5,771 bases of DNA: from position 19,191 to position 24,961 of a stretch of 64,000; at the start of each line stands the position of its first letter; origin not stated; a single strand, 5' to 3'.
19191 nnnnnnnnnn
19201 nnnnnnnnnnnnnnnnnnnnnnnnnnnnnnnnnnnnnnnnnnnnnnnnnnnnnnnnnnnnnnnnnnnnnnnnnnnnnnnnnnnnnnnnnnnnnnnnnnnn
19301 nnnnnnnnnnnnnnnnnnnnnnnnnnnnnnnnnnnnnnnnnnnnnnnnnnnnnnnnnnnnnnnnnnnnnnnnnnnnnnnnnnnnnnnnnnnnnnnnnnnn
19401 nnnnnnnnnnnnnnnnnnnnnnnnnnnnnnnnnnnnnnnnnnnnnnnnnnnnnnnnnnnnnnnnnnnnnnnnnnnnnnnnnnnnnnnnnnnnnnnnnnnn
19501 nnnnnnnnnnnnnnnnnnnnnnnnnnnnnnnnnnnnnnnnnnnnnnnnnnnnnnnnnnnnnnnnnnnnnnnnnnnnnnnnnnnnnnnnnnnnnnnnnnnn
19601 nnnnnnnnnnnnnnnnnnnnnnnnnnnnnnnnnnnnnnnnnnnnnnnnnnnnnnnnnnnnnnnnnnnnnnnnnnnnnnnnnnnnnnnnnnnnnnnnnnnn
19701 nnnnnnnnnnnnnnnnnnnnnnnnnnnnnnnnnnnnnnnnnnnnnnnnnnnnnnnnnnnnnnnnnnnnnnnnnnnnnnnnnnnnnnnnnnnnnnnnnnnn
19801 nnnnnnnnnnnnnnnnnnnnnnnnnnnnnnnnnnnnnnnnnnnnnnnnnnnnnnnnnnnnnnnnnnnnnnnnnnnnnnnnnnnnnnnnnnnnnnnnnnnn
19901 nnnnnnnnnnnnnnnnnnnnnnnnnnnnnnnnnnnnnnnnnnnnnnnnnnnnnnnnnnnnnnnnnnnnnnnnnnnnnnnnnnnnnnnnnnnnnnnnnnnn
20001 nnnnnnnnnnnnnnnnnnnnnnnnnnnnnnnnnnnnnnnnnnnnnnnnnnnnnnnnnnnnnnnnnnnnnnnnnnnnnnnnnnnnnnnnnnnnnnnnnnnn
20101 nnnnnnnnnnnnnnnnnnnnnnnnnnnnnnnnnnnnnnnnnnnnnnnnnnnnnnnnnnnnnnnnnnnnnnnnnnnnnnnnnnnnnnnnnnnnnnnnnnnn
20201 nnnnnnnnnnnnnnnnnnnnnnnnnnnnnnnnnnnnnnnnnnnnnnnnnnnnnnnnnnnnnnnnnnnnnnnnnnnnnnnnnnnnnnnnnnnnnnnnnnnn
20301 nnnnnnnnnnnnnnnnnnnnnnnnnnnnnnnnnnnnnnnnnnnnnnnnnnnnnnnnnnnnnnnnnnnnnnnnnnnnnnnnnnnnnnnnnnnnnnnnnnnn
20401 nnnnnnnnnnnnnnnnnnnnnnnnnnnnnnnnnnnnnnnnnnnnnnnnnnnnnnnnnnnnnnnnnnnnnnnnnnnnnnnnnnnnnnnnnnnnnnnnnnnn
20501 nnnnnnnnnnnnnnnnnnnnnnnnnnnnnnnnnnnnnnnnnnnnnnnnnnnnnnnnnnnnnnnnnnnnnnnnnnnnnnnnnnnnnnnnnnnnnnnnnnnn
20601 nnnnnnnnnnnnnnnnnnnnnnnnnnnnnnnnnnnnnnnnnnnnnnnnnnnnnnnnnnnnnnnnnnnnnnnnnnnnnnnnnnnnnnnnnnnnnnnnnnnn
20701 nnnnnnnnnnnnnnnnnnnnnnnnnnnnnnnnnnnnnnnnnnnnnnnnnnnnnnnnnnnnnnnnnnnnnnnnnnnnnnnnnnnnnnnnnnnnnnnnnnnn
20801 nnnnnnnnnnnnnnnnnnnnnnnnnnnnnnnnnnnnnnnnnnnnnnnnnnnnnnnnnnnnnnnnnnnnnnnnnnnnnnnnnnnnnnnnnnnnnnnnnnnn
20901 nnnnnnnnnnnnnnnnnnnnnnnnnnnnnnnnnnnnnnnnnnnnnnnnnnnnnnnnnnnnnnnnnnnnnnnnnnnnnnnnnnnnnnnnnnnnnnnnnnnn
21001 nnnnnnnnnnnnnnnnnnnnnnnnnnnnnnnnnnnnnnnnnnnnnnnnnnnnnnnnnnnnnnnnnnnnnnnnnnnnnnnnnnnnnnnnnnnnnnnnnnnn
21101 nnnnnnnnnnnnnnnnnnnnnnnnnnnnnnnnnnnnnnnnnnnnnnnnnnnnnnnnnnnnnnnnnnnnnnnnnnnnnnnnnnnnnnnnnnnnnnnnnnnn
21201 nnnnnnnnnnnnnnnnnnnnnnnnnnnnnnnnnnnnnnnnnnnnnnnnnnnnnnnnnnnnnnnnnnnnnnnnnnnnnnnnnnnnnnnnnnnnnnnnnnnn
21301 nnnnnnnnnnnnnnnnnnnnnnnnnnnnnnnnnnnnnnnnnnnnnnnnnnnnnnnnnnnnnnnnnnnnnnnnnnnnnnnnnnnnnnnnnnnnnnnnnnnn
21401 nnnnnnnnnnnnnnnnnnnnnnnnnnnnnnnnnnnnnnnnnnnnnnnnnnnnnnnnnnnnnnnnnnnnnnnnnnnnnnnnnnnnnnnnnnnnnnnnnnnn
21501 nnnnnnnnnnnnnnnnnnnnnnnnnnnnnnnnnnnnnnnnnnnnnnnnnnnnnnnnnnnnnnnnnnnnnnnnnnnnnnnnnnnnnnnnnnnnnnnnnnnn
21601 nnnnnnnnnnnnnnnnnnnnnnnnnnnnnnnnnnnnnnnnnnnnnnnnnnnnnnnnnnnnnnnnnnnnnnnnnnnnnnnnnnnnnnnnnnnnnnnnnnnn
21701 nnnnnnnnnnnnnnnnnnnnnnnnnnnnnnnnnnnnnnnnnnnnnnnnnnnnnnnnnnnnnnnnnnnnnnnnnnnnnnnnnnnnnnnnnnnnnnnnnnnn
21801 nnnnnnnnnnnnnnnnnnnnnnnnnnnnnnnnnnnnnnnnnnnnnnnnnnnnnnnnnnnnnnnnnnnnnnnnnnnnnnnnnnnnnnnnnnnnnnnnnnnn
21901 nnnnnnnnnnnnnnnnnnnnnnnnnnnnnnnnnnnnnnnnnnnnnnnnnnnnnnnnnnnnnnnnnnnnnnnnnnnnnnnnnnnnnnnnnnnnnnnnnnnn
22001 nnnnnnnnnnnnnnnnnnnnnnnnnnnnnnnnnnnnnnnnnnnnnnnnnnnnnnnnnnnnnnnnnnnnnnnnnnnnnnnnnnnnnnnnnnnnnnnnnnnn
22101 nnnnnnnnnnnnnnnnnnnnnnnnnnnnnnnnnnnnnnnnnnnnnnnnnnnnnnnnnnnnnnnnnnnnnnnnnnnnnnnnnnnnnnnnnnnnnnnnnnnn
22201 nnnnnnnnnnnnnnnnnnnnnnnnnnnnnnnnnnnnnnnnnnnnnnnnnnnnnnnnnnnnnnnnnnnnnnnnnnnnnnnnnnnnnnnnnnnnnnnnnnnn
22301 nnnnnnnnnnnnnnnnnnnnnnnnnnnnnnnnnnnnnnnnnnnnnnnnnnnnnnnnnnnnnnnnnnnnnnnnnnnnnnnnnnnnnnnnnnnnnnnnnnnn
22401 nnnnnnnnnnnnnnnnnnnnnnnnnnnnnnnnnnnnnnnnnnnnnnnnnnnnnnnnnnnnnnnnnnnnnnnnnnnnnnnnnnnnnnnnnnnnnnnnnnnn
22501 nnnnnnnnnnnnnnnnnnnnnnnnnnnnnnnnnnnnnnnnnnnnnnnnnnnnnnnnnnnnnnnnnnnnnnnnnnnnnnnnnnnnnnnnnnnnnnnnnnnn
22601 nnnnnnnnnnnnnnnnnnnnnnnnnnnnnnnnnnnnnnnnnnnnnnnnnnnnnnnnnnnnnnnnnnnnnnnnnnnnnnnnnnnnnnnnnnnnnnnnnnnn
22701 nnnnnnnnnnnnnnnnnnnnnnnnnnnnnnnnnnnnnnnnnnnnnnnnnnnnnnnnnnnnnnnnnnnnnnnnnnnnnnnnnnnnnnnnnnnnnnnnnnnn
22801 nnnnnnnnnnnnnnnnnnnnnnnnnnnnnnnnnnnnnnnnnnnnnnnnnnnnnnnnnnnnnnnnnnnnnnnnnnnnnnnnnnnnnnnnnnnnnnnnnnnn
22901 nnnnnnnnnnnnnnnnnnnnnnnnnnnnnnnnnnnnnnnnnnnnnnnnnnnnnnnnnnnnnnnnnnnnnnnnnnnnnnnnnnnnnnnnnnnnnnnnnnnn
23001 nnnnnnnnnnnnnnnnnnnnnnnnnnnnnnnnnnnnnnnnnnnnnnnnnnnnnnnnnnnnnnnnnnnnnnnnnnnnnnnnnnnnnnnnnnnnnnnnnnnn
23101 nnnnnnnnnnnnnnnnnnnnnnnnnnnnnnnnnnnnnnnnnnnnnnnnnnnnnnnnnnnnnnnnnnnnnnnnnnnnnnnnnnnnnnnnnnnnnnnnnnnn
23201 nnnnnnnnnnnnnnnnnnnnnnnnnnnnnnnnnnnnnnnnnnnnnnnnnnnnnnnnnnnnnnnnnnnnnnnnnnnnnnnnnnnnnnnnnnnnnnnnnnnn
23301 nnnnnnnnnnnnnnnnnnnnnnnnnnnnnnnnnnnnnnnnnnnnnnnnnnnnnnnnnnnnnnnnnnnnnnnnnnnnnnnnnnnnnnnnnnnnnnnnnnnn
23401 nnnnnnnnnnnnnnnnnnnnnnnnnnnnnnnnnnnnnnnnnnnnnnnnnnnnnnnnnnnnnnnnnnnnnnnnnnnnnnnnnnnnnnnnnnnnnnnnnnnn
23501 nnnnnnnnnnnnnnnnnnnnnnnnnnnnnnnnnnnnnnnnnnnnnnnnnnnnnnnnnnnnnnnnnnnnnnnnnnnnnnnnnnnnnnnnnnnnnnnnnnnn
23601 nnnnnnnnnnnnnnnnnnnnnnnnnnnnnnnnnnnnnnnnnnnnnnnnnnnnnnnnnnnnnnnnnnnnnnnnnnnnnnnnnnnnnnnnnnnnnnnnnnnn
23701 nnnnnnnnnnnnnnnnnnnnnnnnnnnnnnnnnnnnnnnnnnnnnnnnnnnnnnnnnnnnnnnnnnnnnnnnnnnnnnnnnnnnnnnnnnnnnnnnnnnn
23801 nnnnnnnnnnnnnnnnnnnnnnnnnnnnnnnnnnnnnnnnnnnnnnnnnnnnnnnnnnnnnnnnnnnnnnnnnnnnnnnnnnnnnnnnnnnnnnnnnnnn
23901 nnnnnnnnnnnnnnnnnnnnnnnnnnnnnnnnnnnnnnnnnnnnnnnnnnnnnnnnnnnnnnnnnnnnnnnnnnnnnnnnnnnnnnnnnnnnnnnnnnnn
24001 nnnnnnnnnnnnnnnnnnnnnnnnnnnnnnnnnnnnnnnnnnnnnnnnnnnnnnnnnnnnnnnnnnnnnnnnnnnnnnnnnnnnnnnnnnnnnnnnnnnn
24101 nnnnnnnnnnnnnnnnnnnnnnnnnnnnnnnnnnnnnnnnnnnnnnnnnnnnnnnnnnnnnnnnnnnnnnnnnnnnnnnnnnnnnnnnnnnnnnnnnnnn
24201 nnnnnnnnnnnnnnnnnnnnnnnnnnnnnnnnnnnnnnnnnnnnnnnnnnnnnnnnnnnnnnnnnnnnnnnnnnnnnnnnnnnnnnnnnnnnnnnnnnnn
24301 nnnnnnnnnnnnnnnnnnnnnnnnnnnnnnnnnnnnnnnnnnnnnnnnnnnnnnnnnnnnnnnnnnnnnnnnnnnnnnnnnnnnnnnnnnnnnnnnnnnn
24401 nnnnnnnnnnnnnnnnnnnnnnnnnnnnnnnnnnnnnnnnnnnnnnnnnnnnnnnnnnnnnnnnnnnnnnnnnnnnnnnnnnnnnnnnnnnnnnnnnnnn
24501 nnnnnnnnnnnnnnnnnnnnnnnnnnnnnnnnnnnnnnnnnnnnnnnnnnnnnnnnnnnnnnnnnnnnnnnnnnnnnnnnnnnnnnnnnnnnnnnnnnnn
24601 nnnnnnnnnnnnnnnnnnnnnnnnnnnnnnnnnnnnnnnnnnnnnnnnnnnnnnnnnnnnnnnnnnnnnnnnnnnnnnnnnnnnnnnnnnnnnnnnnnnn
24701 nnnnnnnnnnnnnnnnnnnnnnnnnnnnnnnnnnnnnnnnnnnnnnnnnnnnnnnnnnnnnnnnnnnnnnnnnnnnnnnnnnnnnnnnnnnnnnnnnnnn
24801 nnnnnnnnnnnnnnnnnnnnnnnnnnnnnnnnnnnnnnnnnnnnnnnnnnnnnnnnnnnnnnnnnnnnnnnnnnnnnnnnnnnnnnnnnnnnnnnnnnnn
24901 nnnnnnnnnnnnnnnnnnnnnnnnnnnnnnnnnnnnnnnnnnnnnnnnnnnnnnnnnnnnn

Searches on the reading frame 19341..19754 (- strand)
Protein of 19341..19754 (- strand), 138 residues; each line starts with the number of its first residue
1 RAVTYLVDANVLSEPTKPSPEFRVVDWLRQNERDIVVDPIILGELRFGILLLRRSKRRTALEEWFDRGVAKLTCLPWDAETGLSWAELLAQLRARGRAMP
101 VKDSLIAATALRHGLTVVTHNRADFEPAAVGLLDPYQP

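Call 22: search_protein_families(library=pfam, proteins=[window:19341-19754:-], max_evalue=0.001)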
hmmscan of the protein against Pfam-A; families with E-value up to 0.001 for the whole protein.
window:19341-19754:- (138 aa): 2 families
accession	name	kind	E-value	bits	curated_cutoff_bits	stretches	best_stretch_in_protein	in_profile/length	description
PF01850.27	PIN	-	9e-13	49.3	23.6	1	5-123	1-113/120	PIN domain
PF18480.7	DUF5615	-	0.00016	22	23.8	0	94-128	29-61/110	Domain of unknown function (DUF5615)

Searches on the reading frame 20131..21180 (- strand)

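Call 22: search_protein_families(library=pfam, proteins=[window:20131-21180:-], max_evalue=0.001)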
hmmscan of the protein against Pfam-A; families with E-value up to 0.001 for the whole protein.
window:20131-21180:- (350 aa): 3 families
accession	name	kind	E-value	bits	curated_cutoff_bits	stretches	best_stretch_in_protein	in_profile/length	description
PF13377.12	Peripla_BP_3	-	2.1e-37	129.2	26.5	1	182-342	2-167/167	Periplasmic binding protein-like domain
PF00532.27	Peripla_BP_1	-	1.4e-26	94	22.2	1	81-323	2-266/281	Periplasmic binding proteins and sugar binding domain of LacI family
PF00356.27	LacI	-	2.8e-10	40.2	27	1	23-69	2-46/46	Bacterial regulatory proteins, lacI family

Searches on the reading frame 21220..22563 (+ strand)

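Call 22: search_protein_families(library=pfam, proteins=[window:21220-22563:+], max_evalue=0.001)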
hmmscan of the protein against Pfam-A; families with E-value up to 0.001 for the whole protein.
window:21220-22563:+ (448 aa): 2 families
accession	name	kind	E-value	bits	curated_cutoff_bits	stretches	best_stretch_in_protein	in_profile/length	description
PF00206.25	Lyase_1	-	2e-42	146.2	27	1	17-295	7-306/312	Lyase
PF10397.14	ADSL_C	-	2.3e-17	63.5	32.7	1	365-438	1-75/79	Adenylosuccinate lyase C-terminus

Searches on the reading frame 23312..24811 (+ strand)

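Call 22: search_protein_families(library=pfam, proteins=[window:23312-24811:+], max_evalue=0.001)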
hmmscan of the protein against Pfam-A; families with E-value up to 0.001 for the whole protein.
window:23312-24811:+ (500 aa): 4 families
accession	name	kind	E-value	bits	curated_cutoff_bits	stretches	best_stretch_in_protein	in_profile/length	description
PF00005.33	ABC_tran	-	3.4e-32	112.4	25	1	145-286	2-136/137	ABC transporter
PF17912.7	OB_MalK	-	7.4e-10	40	27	1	360-409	1-53/53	MalK OB fold domain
PF17850.7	CysA_C_terminal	-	1.3e-05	26.1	29.7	1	365-409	1-41/43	CysA C-terminal regulatory domain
PF08402.16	TOBE_2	-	0.00065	20.2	21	0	403-489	2-76/76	TOBE domain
